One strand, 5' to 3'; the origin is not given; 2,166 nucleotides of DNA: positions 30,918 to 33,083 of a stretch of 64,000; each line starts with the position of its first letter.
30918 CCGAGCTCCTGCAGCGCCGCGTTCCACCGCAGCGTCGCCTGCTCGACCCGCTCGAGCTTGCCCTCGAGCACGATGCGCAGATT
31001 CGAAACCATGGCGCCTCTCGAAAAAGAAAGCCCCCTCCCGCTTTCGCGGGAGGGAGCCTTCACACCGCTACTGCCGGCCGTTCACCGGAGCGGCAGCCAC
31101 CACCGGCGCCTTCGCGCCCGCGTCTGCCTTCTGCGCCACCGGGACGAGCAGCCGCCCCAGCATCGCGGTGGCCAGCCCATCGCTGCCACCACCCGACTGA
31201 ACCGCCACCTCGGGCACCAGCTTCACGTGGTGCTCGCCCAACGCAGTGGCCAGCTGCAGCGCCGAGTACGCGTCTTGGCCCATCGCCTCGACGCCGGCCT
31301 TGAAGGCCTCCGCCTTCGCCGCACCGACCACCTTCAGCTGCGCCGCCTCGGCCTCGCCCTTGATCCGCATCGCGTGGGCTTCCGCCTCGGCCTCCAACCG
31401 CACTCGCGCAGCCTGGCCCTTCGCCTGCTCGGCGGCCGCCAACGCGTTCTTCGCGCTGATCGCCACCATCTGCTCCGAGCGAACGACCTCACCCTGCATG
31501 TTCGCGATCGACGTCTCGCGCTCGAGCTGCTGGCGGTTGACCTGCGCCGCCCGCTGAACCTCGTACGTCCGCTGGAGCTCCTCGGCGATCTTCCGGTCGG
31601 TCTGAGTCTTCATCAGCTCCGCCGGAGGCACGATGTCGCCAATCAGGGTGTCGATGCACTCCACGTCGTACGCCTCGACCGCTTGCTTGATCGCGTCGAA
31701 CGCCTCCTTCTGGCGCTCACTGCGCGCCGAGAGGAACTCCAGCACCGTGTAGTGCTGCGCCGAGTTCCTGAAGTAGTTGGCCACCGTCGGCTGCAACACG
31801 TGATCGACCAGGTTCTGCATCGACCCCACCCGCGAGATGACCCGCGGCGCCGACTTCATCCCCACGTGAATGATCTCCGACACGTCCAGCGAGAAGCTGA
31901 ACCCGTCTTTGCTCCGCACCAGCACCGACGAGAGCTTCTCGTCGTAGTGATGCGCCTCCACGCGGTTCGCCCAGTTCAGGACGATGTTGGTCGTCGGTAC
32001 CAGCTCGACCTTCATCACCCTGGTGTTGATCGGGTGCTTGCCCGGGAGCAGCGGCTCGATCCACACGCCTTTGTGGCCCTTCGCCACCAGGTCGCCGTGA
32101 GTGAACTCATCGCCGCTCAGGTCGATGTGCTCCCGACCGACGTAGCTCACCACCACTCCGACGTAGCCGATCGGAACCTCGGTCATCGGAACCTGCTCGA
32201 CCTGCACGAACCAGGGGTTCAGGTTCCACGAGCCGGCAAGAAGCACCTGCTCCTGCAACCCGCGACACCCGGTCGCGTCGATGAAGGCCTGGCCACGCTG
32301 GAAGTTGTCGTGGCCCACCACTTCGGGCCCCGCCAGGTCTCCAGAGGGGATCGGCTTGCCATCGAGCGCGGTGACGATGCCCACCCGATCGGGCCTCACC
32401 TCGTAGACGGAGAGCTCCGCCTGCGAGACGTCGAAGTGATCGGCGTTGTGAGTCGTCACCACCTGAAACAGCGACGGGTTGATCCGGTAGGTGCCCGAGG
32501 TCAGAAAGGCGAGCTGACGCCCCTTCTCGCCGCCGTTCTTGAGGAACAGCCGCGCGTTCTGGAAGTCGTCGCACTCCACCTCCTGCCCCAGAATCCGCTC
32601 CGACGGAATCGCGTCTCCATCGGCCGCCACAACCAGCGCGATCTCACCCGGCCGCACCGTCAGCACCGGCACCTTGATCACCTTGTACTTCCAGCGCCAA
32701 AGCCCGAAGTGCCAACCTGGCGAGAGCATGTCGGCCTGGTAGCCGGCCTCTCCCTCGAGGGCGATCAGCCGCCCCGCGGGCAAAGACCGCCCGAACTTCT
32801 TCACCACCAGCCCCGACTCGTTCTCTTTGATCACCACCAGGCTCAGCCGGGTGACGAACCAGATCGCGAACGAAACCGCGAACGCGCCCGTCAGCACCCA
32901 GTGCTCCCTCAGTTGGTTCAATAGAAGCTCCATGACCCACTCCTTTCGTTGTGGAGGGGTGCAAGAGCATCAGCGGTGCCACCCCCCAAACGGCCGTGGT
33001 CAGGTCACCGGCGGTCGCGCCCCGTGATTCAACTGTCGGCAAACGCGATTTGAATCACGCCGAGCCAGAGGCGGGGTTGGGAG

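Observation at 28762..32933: Flotillin/SPFH gene followed by three tandem paralogous membrane proteins of unknown function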

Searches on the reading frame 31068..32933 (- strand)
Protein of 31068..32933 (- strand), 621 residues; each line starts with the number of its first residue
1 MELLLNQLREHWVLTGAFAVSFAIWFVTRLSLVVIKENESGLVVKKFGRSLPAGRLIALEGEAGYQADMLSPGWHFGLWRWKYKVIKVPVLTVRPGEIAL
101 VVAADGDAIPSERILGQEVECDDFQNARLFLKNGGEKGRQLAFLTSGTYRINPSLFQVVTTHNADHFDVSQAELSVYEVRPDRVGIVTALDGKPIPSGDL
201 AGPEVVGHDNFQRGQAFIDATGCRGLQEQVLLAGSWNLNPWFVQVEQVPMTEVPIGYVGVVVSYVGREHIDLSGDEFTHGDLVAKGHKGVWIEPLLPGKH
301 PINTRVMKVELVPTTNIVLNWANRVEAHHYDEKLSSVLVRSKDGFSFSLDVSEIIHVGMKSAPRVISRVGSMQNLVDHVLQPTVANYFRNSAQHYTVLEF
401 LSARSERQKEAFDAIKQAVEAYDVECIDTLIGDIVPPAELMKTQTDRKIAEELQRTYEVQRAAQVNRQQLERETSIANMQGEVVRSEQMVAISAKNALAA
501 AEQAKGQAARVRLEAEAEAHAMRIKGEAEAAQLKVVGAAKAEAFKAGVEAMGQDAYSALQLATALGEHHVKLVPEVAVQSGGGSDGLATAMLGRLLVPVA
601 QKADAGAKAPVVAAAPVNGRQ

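Call 4: search_protein_families(library=pfam, proteins=[window:31068-32933:-], max_evalue=1)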
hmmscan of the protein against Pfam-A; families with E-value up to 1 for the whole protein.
window:31068-32933:- (621 aa): 1 family
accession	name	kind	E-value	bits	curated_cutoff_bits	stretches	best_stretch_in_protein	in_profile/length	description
PF01145.31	Band_7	-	6.3e-24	85.4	23.6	1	252-462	2-172/176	SPFH domain / Band 7 family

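Call 17: search_protein_families(library=ncbifam, proteins=[window:31071-32933:-], max_evalue=1)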
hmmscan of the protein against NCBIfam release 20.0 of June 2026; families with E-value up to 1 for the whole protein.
window:31071-32933:- (621 aa): 2 families
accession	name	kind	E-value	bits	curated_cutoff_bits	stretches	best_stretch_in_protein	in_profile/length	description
NF058507.1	FlotScfldFlot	equivalog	0.029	13.4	700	1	451-554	304-399/477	flotillin lipid rafts scaffold protein FloT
NF041141.1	tran_reg_TrmBL2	equivalog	0.057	12.9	530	1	350-466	34-149/264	HTH-type transcriptional regulator TrmBL2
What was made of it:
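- On FloT equivalog (NF058507): 13.4 bits (call 17).
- Closest known: Flotillin-type SPFH proteins of bacteria. Different: It scores 13 bits against the FloT equivalog model, whose cut-off is 700 (call 17).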

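Call 18: search_protein_families(library=padloc, proteins=[window:31071-32933:-], max_evalue=1)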
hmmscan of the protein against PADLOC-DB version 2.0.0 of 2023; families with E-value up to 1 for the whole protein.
window:31071-32933:- (621 aa): 0 families

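Call 23: find_homologous_proteins(query=window:31071-32933:-, max_evalue=1e-10)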
Query window:31071-32933:- (621 aa): 7999 proteins with E <= 1e-10 among 8000 candidates; the best 120 are listed.
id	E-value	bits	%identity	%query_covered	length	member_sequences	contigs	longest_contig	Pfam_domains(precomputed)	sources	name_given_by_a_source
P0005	0.0e+0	1318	95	100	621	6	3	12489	PF01145.32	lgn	-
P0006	0.0e+0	1018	75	98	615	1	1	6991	PF01145.32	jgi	jgi:uncharacterized membrane protein YqiK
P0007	0.0e+0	1018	74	100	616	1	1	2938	PF01145.32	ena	-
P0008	0.0e+0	1011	74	97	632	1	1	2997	PF01145.32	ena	-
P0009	0.0e+0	1010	75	96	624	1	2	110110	PF01145.32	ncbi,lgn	ncbi:MAG: SPFH domain-containing protein [Myxococcota bacterium]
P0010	3.5e-298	1009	74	98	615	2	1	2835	PF01145.32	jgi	jgi:uncharacterized membrane protein YqiK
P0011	4.2e-297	1005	73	95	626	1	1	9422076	PF01145.32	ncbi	ncbi:MAG: SPFH domain-containing protein [Archangium sp.]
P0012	7.1e-297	1004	75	95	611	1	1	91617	PF01145.32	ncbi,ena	-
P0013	1.3e-296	1003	78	91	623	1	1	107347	PF01145.32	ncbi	-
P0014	1.7e-296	1003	76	94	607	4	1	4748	PF01145.32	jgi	jgi:uncharacterized membrane protein YqiK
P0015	1.8e-296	1003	73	98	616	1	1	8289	PF01145.32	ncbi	-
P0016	5.7e-296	1001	74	97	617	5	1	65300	PF01145.32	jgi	jgi:uncharacterized membrane protein YqiK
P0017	1.5e-295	1000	77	91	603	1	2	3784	PF01145.32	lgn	-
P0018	1.9e-295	1000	76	95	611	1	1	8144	PF01145.32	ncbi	-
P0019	2.3e-295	999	73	99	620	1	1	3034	PF01145.32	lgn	-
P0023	5.0e-293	992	76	93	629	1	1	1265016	PF01145.32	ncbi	ncbi:MAG: SPFH domain-containing protein [Myxococcaceae bacterium]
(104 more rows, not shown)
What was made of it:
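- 31068..32933 (-): SPFH/flotillin-type gene (621 aa): N-terminal TM segment at residues 11-36, Band_7 domain at 252-462, Ala/Glu-rich C-terminal region. Relatives at 70-78% identity are numerous (7,999 of 8,000 scored candidates with E<=1e-10), and sources name them YqiK, SPFH or flotillin family protein (call 23).
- Closest known: Flotillin-type SPFH proteins of bacteria. Same: Sources name its relatives YqiK or flotillin family protein (calls 4, 23).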

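Call 24: find_encoding_contigs(protein=P0005, flank=10000, max_places=4)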
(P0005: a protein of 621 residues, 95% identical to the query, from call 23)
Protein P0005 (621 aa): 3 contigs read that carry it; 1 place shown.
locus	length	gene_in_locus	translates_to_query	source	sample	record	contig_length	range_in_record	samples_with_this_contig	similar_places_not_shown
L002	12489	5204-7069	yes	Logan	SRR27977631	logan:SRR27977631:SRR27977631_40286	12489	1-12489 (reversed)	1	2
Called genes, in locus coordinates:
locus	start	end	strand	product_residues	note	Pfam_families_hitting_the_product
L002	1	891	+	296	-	?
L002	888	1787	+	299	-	-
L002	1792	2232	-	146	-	-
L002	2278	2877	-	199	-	-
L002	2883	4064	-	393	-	PF20325:DUF6620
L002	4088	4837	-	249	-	-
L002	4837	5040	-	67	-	-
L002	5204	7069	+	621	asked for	PF01145:Band_7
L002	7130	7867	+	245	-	-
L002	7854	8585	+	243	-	-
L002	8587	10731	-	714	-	-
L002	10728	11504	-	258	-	-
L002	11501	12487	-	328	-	?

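Call 25: find_encoding_contigs(protein=P0023, flank=6000, max_places=2)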
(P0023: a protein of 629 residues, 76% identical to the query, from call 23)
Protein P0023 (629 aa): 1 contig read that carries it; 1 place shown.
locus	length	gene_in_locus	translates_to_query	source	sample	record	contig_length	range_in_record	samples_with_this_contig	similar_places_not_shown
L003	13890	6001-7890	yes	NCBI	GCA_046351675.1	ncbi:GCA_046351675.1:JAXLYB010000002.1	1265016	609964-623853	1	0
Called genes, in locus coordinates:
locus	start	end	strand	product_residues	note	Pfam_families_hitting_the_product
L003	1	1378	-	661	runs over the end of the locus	PF00497:SBP_bac_3, PF10613:Lig_chan-Glu_bd (faint), PF00497:SBP_bac_3, PF01464:SLT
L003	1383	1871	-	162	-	-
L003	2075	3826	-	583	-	PF00400:WD40 (faint), PF23381:Beta-prop_IFT122_1st, PF24814:WD40_Prp19 (weak), PF25175:Beta-prop_WDR5 (weak), PF25174:Beta-prop_THOC3, PF25172:Beta-prop_WDR3_2nd (weak), PF24807:WD40_CDC20-Fz, PF25173:Beta-prop_WDR3_1st, +12 more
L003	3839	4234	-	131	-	-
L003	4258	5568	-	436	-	PF00158:Sigma54_activat, PF14532:Sigma54_activ_2, PF07728:AAA_5, PF25601:AAA_lid_14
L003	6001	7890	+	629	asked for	PF01145:Band_7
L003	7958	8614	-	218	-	-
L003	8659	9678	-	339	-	-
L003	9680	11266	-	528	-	PF01565:FAD_binding_4, PF04030:ALO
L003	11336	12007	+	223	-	-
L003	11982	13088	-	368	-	PF13354:Beta-lactamase2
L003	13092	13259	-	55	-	-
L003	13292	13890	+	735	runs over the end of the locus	PF17678:Glyco_hydro_92N, PF07971:Glyco_hydro_92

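Call 26: find_encoding_contigs(protein=P0011, flank=6000, max_places=2)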
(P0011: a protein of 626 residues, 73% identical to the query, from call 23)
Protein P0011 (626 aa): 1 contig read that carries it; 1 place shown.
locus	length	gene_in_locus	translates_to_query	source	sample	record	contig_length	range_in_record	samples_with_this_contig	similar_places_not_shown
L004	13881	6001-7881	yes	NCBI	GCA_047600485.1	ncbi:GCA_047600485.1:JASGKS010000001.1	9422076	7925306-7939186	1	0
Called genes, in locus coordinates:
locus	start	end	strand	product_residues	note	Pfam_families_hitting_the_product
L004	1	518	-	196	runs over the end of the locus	-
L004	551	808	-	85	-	PF00126:HTH_1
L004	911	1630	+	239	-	PF00557:Peptidase_M24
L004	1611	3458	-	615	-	-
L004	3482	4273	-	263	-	-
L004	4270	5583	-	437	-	PF00158:Sigma54_activat, PF14532:Sigma54_activ_2, PF07728:AAA_5, PF25601:AAA_lid_14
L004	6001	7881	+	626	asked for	PF01145:Band_7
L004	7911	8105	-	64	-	-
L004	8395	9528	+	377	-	PF02985:HEAT (faint)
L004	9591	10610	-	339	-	PF21189:PHA02142, PF09414:RNA_ligase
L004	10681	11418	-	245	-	-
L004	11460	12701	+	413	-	PF00083:Sugar_tr, PF07690:MFS_1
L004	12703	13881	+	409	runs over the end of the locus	PF06738:ThrE, PF12821:ThrE_2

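Call 69: find_related_loci(query=window:31071-32933:-, collection=metagenome_contigs, flank=5000)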
Query window:31071-32933:- (621 aa) in metagenome_contigs; peptide patterns used: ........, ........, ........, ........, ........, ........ (x = any residue, [..] = any of these).
600 stretches matched a pattern (row limit reached: there are more); 569 encode a relative of the query (tblastn E <= 1e-3); the best 80 are kept; 80 distinct loci.
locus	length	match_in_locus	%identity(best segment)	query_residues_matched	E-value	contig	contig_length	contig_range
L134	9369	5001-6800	75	8-596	0e+0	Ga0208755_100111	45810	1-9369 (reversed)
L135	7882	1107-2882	71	31-614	0e+0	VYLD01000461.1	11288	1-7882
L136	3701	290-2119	69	2-602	0e+0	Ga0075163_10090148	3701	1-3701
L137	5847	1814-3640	72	10-596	0e+0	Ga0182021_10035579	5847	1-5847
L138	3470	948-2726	71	4-596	0e+0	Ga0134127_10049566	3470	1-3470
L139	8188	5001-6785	71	12-610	0e+0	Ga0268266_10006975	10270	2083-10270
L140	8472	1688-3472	71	12-610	0e+0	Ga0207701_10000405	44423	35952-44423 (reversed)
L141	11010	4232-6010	70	4-596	0e+0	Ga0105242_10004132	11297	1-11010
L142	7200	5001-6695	72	31-596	0e+0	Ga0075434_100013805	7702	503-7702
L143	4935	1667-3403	72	12-596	0e+0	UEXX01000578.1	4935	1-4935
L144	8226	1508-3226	73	30-605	0e+0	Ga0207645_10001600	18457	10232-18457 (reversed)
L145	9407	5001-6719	73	30-605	0e+0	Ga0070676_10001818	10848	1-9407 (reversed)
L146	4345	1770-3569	70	3-601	0e+0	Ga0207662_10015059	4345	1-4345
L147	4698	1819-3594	70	16-596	0e+0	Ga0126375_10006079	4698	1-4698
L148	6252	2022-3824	69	2-601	0e+0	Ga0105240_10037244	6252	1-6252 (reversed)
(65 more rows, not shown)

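Call 78: search_solved_structures(query=window:31071-32933:-, max_evalue=0.001)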
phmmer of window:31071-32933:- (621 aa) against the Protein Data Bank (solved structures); distinct sequences matched with E-value up to 0.001: 0.
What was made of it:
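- Tried and rejected: Sequence search of the PDB gave nothing for the flotillin (call 78).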
